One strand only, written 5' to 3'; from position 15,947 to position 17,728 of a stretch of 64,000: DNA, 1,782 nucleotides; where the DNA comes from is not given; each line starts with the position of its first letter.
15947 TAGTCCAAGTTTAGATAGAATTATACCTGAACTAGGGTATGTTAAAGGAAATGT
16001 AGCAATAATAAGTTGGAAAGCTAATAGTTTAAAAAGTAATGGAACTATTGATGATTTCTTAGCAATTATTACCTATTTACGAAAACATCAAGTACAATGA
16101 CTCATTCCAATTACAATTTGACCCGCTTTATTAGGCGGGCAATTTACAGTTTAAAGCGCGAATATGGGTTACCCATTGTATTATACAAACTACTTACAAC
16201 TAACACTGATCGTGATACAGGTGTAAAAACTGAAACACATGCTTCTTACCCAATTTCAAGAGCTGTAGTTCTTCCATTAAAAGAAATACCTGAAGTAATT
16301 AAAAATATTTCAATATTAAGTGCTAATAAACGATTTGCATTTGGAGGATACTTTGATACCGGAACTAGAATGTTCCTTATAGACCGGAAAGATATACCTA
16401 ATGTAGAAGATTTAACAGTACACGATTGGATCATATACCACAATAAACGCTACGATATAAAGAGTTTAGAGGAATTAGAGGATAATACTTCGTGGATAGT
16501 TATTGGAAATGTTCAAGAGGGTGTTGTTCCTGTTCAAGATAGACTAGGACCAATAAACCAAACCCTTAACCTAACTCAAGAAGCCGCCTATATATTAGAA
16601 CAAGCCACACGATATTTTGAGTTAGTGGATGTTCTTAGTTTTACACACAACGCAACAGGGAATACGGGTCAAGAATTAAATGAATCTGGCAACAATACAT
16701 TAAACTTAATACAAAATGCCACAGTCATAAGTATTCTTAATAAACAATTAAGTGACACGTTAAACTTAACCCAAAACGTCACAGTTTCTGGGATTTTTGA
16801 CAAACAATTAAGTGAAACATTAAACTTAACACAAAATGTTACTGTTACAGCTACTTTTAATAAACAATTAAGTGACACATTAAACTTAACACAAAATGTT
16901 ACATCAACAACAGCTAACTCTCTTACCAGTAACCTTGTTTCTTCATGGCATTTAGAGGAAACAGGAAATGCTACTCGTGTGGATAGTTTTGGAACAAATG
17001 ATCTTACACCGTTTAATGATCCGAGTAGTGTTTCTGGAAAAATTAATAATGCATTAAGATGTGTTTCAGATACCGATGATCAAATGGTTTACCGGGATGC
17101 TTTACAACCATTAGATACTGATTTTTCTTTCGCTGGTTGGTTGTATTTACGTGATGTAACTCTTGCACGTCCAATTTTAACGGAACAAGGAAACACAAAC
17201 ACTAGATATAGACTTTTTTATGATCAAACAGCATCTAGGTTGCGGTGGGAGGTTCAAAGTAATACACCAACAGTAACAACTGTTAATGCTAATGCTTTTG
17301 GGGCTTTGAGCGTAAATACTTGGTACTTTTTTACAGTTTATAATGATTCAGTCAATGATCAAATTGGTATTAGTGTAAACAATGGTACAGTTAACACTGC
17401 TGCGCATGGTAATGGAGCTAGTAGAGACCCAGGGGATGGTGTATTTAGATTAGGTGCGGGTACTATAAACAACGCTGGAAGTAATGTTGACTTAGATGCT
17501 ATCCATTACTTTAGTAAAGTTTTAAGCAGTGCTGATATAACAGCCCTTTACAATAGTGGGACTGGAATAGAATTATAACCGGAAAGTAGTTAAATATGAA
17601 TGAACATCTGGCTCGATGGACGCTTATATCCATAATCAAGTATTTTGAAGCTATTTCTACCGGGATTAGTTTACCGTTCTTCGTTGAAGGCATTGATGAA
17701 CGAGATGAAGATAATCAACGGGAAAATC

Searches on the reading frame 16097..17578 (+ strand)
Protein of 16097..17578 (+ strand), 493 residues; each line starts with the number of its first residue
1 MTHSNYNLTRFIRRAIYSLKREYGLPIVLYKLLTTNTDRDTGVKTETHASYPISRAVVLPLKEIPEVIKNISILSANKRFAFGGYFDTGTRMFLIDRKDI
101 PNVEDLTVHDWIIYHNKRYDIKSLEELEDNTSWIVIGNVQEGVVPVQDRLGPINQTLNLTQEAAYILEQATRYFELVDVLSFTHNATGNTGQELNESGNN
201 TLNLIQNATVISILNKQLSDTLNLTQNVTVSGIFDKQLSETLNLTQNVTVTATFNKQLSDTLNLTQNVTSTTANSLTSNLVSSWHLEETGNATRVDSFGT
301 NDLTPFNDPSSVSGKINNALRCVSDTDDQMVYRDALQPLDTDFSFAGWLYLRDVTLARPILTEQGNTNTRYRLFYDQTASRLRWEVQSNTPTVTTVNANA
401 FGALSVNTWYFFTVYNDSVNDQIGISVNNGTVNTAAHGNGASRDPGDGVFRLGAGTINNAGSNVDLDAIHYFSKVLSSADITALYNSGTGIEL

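Call 20: search_protein_families(library=pfam, proteins=[window:16097-17578:+], max_evalue=0.01)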
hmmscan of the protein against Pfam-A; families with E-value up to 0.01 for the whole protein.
window:16097-17578:+ (493 aa): 2 families
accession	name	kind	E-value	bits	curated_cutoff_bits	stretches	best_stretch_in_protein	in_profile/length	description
PF13385.13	Laminin_G_3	-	1.8e-10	41.6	27.6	1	327-481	4-150/151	Concanavalin A-like lectin/glucanases superfamily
PF04097.20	Nic96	-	0.0071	15.2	34.2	1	165-318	382-535/607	Nup93/Nic96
